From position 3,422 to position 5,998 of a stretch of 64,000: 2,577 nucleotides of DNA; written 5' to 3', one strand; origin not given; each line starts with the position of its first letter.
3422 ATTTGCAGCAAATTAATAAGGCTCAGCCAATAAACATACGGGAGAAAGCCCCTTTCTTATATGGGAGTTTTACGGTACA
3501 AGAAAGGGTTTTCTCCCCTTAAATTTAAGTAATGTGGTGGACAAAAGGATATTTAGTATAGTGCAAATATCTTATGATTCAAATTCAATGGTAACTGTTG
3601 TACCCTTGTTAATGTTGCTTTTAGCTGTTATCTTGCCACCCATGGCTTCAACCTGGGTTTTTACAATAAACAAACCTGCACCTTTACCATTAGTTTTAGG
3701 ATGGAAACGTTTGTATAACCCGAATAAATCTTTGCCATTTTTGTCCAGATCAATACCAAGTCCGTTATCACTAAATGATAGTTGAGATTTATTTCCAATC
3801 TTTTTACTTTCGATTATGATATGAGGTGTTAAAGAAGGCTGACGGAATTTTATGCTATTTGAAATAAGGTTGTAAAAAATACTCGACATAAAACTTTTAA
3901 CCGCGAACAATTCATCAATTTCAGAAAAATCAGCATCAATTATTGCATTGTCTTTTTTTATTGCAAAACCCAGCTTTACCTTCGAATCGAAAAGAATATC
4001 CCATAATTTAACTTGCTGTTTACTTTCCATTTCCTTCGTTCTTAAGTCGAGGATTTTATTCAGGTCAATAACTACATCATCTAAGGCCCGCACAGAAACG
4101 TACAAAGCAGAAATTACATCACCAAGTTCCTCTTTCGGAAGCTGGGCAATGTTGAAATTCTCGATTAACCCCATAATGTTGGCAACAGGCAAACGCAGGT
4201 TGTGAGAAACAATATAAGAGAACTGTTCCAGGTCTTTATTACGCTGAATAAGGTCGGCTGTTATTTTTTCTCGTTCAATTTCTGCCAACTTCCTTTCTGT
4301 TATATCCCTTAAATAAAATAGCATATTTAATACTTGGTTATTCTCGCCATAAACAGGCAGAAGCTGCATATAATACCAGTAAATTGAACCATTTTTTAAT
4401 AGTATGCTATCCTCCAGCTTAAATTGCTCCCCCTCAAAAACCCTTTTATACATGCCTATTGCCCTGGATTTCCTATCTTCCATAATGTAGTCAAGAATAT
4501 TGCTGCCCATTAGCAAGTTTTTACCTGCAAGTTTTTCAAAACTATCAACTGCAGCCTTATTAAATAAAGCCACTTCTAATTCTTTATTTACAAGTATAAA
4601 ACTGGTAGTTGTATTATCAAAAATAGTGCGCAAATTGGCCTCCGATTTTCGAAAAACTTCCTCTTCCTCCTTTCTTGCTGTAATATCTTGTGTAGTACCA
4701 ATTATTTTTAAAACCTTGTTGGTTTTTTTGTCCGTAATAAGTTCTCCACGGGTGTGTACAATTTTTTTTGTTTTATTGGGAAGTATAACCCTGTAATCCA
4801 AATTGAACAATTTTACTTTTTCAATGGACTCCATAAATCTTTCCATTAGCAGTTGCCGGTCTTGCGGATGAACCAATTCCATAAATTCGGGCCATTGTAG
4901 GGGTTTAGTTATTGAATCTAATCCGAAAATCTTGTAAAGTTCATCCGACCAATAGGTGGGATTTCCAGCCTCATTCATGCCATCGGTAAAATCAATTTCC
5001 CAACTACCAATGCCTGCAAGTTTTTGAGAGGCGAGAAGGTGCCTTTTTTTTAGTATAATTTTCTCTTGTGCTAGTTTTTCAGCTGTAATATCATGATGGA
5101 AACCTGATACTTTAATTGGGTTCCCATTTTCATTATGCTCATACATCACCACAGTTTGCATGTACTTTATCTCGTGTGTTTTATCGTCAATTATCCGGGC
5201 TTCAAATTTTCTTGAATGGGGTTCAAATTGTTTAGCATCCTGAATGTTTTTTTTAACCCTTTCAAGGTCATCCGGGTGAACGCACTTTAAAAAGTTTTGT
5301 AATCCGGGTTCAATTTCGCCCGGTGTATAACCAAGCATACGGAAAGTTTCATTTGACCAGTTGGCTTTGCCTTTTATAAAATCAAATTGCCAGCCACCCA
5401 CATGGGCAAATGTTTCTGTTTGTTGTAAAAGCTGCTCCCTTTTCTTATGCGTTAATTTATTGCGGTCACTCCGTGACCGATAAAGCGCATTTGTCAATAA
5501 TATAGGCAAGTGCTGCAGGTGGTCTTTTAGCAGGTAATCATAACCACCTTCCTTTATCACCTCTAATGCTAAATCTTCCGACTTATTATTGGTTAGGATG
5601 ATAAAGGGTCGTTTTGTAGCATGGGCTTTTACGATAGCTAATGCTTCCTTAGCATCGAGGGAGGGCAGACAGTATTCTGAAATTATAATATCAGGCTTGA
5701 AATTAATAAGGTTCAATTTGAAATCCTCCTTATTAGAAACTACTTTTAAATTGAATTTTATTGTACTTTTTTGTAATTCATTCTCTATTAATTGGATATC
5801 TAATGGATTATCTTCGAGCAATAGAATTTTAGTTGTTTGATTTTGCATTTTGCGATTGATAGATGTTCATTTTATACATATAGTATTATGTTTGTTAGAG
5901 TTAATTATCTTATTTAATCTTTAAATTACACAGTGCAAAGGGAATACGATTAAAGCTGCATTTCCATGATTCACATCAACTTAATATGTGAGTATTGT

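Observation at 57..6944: Phenylacetate catabolic cluster split by a tandemly duplicated pair of PAS sensor kinases on the opposite strand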

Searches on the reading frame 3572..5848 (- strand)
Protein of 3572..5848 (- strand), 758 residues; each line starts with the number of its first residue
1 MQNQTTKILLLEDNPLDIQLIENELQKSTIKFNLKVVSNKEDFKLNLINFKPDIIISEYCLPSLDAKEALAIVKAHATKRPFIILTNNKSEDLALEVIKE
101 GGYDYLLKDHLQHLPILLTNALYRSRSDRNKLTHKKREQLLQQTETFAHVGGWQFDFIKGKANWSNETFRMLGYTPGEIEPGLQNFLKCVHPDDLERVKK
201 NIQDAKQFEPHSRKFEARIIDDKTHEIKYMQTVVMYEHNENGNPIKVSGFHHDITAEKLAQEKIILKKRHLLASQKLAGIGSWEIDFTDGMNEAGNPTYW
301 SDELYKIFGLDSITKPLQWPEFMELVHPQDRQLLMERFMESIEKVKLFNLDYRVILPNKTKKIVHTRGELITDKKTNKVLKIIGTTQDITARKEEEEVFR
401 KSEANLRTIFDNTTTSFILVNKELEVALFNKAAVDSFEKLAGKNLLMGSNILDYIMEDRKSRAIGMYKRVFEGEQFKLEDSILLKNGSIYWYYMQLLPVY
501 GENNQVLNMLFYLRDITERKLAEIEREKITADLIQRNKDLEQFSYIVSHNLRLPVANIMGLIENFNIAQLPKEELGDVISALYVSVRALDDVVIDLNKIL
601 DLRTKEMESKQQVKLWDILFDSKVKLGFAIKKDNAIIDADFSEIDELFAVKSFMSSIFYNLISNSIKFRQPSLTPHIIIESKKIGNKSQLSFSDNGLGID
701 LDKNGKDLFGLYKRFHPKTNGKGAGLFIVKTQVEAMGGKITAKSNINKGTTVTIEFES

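Call 5: search_protein_families(library=ncbifam, proteins=[window:3572-5848:-])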
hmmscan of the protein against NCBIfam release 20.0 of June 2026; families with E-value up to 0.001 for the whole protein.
window:3572-5848:- (758 aa): 75 families (the best 25 are shown)
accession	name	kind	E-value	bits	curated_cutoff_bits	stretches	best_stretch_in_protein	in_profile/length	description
NF041777.1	sens_FixL_Rhizob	equivalog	1.4e-35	122.9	850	2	278-753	5-476/485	sensor protein FixL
NF047874.1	MASE3_PAS_HK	subfamily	8.2e-30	104.2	560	2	656-757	522-624/655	MASE3 domain-containing sensor histidine kinase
NF052573.1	HisKinEspAMyxo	equivalog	1e-29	103.2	1400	2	294-755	150-608/755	serine histidine kinase EspA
NF047465.1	hybrid_HK_LvrA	exception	2.5e-28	98.6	1200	2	527-753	587-813/819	hybrid histidine kinase/response regulator LvrA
NF007298.0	PRK09776.1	equivalog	1.9e-26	92.3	1135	2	266-432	427-583/1111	diguanylate cyclase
TIGR00229.1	sensory_box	domain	4.1e-26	91.6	22.9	3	400-523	1-123/126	PAS domain S-box protein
NF046044.1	PnpS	equivalog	1.1e-25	90.5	400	1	374-756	24-389/390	two-component system histidine kinase PnpS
NF053781.1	cdiGMPphdstlr2612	equivalog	2.8e-24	84.9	1600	2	187-520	508-830/1268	Tlr1612 family c-di-GMP phosphodiesterase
NF047466.1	hybrid_RR_LvrB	exception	9.9e-22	77.6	500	1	5-131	3-128/377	hybrid histidine kinase/response regulator LvrB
NF008302.0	PRK11091.1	equivalog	1.4e-21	76.4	838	1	382-756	133-503/779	aerobic respiration two-component sensor histidine kinase ArcB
TIGR02966.1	phoR_proteo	equivalog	1.7e-21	76.6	334.2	1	404-756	6-333/333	phosphate regulon sensor histidine kinase PhoR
NF045595.1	HK_scytonemin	equivalog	5.8e-18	64.6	865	1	383-754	261-631/637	scytonemin biosynthesis sensor histidine kinase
NF041880.1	EPS_EpsF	equivalog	7.6e-17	61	900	1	485-753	226-486/492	response regulator EpsF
NF008468.0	PRK11360.1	equivalog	5.7e-16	58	646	1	500-756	361-606/616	two-component system sensor histidine kinase AtoS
NF041210.1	his_kin_PieS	equivalog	6.1e-16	58.5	850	1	533-756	243-468/474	two component system sensor histidine kinase PieS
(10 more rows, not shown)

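Call 6: search_protein_families(library=pfam, proteins=[window:3572-5848:-])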
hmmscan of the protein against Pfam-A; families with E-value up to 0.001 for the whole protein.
window:3572-5848:- (758 aa): 6 families
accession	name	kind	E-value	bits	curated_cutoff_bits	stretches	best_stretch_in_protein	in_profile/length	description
PF08447.18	PAS_3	-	1.9e-33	115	25.6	2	163-251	3-89/89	PAS fold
PF00989.32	PAS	-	7.3e-16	58.6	22.6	1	405-516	2-113/113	PAS fold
PF13426.13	PAS_9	-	3.2e-15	56.7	27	1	416-518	3-103/103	PAS domain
PF02518.31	HATPase_c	-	5.5e-15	56.2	26.4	1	653-756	5-107/111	Histidine kinase-, DNA gyrase B-, and HSP90-like ATPase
PF08448.16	PAS_4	-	1e-10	42.2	23.1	1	410-520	1-109/110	PAS fold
PF00072.30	Response_reg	-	2.1e-10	41.2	30.2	1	8-109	1-100/111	Response regulator receiver domain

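Call 28: find_homologous_proteins(query=window:3572-5848:-)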
Query window:3572-5848:- (758 aa): 1474 proteins with E <= 0.001 among 8000 candidates; the best 120 are listed.
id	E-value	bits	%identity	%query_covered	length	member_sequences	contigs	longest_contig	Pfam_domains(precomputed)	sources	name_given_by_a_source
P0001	0.0e+0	1685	100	100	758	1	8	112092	PF08447.19,PF13426.14,PF08448.17,PF02518.32,PF00989.32,PF00072.31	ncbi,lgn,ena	-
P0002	0.0e+0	1165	68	100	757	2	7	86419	PF08447.19,PF13426.14,PF08448.17,PF02518.32,PF00989.32,PF00072.31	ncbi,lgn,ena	-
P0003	2.7e-228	778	56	82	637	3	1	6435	PF08447.19,PF13426.14,PF08448.17,PF02518.32,PF00512.32,PF00989.32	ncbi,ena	-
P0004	1.9e-221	755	55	82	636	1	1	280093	PF08447.19,PF13426.14,PF08448.17,PF02518.32,PF00989.32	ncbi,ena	-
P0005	1.5e-220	752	55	82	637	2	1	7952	PF08447.19,PF13426.14,PF08448.17,PF02518.32,PF00989.32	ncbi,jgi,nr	ncbi:MAG TPA: PAS domain-containing protein [Bacteroidia bacterium]|nr:PAS domain-containing protein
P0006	2.1e-215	735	54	82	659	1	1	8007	PF13596.13,PF08447.19,PF13426.14,PF08448.17,PF02518.32,PF00512.32,PF00989.32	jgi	jgi:PAS domain S-box-containing protein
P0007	1.7e-211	723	54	82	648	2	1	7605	PF08447.19,PF13426.14,PF08448.17,PF02518.32,PF00989.32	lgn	-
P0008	1.7e-200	686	51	82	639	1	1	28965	PF08447.19,PF13426.14,PF08448.17,PF02518.32,PF00989.32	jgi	jgi:PAS domain S-box-containing protein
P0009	2.0e-198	679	51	82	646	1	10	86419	PF08447.19,PF13426.14,PF08448.17,PF02518.32,PF00512.32,PF00989.32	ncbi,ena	-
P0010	9.6e-195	667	51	78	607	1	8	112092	PF08447.19,PF13426.14,PF08448.17,PF02518.32,PF00989.32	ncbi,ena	-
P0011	1.7e-183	630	33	82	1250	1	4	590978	PF13596.13,PF08447.19,PF13426.14,PF13188.14,PF08448.17,PF02518.32,PF00512.32,PF00989.32,PF14598.13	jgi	jgi:PAS domain S-box-containing protein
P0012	4.7e-179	615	33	82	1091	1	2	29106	PF13596.13,PF08447.19,PF13426.14,PF08448.17,PF02518.32,PF00512.32,PF00989.32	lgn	-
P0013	1.3e-177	611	33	86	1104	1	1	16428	PF13596.13,PF08447.19,PF13426.14,PF08448.17,PF02518.32,PF00512.32,PF00989.32,PF14598.13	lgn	-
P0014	1.5e-151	524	43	64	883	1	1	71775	PF08447.19,PF13426.14,PF13188.14,PF08448.17,PF02518.32,PF00512.32,PF00989.32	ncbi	-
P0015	1.4e-142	495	42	66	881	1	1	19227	PF08447.19,PF13426.14,PF13188.14,PF08448.17,PF02518.32,PF00512.32,PF00989.32,PF00072.31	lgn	-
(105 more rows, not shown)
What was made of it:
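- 3572..5848 (-): KinA, an intact 758-aa cytoplasmic kinase: REC (aa 8-109), PAS_3, PAS_3, PAS (405-516), DHp (His549 in SHNLRLP) and HATPase (653-756). 68% identical to sister orthologue P0002 (call 28).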

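Call 29: find_encoding_contigs(protein=P0004, flank=10000, max_places=3)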
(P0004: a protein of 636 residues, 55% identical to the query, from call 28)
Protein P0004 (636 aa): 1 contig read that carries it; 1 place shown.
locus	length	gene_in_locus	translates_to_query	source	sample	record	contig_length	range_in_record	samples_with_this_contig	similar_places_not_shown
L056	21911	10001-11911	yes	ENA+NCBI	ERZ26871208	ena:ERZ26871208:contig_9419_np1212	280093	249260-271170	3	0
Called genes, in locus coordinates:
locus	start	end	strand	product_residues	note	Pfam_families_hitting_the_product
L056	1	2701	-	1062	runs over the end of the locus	PF13585:CHU_C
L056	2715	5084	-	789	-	PF13585:CHU_C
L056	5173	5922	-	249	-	PF00535:Glycos_transf_2, PF10111:Glyco_tranf_2_2 (weak), PF13641:Glyco_tranf_2_3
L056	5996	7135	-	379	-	PF00534:Glycos_transf_1, PF13692:Glyco_trans_1_4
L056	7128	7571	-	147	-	PF00733:Asn_synthase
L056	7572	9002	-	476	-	PF13522:GATase_6, PF13537:GATase_7, PF00733:Asn_synthase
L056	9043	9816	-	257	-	PF00378:ECH_1, PF16113:ECH_2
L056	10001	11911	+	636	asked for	PF00989:PAS (faint), PF08447:PAS_3, PF08448:PAS_4 (faint), PF08447:PAS_3, PF13426:PAS_9 (weak), PF02518:HATPase_c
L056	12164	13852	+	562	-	PF00512:HisKA (weak), PF02518:HATPase_c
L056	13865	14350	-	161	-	PF01883:FeS_assembly_P, PF23451:Zn_ribbon_PaaD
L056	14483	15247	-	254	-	PF05138:PaaA_PaaC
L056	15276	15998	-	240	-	PF01902:Diphthami_syn_2_N, PF28410:Diphthami_syn_2_C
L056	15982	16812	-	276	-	PF02517:Rce1-like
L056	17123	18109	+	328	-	PF01207:Dus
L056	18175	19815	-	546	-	PF13231:PMT_2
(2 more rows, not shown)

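Call 30: find_encoding_contigs(protein=P0009, flank=10000, max_places=3)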
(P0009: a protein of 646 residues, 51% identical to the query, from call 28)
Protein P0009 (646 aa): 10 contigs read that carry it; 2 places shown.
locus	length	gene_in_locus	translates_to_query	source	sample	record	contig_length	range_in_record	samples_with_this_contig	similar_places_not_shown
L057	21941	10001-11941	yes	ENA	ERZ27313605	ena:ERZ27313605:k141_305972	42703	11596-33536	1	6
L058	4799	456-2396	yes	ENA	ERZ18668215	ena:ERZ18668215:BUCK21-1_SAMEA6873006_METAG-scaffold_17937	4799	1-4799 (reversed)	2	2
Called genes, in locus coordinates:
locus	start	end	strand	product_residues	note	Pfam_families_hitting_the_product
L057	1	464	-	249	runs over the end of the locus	PF00535:Glycos_transf_2, PF10111:Glyco_tranf_2_2, PF13641:Glyco_tranf_2_3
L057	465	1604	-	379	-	PF00534:Glycos_transf_1, PF13692:Glyco_trans_1_4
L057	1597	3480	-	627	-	PF13522:GATase_6, PF13537:GATase_7, PF00733:Asn_synthase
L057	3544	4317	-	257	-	PF00378:ECH_1, PF16113:ECH_2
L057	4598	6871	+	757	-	PF00072:Response_reg, PF00989:PAS (faint), PF08447:PAS_3, PF08448:PAS_4, PF13426:PAS_9, PF02518:HATPase_c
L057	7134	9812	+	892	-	PF00989:PAS, PF13188:PAS_8 (faint), PF08447:PAS_3 (faint), PF13426:PAS_9, PF13426:PAS_9 (weak), PF08448:PAS_4, PF13426:PAS_9, PF02518:HATPase_c, +2 more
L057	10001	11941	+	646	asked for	PF00989:PAS (faint), PF08447:PAS_3, PF08448:PAS_4 (faint), PF13426:PAS_9 (faint), PF08447:PAS_3, PF00512:HisKA (faint), PF02518:HATPase_c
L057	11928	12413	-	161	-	PF01883:FeS_assembly_P, PF23451:Zn_ribbon_PaaD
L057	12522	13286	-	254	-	PF05138:PaaA_PaaC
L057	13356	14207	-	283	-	PF01902:Diphthami_syn_2_N, PF28410:Diphthami_syn_2_C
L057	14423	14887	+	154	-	-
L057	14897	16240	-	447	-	PF26696:PTL_trimer, PF21722:Gly_rich_2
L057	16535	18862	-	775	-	PF26696:PTL_trimer, PF21722:Gly_rich_2 (weak)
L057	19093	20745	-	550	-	PF26696:PTL_trimer, PF19408:PKD_6, PF12810:ALK_LTK_GRD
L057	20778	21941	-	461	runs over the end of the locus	PF26696:PTL_trimer, PF19408:PKD_6, PF12810:ALK_LTK_GRD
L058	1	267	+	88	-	?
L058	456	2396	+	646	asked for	PF00989:PAS (faint), PF08447:PAS_3, PF08448:PAS_4 (faint), PF13426:PAS_9 (faint), PF08447:PAS_3, PF00512:HisKA (faint), PF02518:HATPase_c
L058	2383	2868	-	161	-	PF01883:FeS_assembly_P, PF23451:Zn_ribbon_PaaD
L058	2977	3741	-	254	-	PF05138:PaaA_PaaC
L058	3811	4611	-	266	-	PF01902:Diphthami_syn_2_N, PF28410:Diphthami_syn_2_C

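Call 31: find_encoding_contigs(protein=P0008, flank=10000, max_places=3)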
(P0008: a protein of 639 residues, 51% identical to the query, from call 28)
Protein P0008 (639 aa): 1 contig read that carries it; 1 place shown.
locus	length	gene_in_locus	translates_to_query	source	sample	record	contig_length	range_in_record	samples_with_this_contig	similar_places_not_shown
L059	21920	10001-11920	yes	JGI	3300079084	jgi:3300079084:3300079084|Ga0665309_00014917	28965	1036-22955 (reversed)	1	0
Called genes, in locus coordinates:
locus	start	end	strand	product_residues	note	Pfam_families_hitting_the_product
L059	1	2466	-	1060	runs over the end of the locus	PF13585:CHU_C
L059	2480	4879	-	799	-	PF13585:CHU_C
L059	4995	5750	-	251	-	PF00535:Glycos_transf_2, PF10111:Glyco_tranf_2_2 (weak), PF13641:Glyco_tranf_2_3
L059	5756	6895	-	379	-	PF00534:Glycos_transf_1, PF13692:Glyco_trans_1_4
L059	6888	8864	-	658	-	PF13522:GATase_6, PF13537:GATase_7, PF00733:Asn_synthase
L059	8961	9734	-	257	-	PF00378:ECH_1, PF16113:ECH_2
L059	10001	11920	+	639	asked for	PF00989:PAS (faint), PF08447:PAS_3, PF08448:PAS_4 (faint), PF08447:PAS_3, PF13426:PAS_9 (weak), PF02518:HATPase_c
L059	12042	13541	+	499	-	PF08448:PAS_4 (weak), PF02518:HATPase_c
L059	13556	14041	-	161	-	PF01883:FeS_assembly_P, PF23451:Zn_ribbon_PaaD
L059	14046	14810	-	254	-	PF05138:PaaA_PaaC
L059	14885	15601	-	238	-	PF01902:Diphthami_syn_2_N, PF28410:Diphthami_syn_2_C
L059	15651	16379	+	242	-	-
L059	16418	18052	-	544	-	PF26696:PTL_trimer, PF19408:PKD_6, PF12810:ALK_LTK_GRD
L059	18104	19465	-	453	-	PF26696:PTL_trimer, PF19408:PKD_6, PF12810:ALK_LTK_GRD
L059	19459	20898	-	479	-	PF26696:PTL_trimer, PF19408:PKD_6, PF12810:ALK_LTK_GRD (weak)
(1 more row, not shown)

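Call 33: list_cluster_members(proteins=[P0010, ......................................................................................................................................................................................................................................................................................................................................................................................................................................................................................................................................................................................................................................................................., P0001])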
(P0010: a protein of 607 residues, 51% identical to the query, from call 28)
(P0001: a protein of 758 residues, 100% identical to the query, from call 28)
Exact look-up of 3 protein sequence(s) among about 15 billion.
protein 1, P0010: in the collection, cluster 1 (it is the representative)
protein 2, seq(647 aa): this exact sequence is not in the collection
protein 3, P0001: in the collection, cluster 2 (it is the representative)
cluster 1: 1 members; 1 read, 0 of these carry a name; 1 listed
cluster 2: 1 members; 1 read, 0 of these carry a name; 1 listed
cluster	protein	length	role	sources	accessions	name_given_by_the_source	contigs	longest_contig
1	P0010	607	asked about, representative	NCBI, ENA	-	-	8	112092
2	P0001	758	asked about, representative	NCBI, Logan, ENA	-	-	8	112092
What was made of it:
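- No intact allele exists in a collection of about 15 billion protein sequences (call 33).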
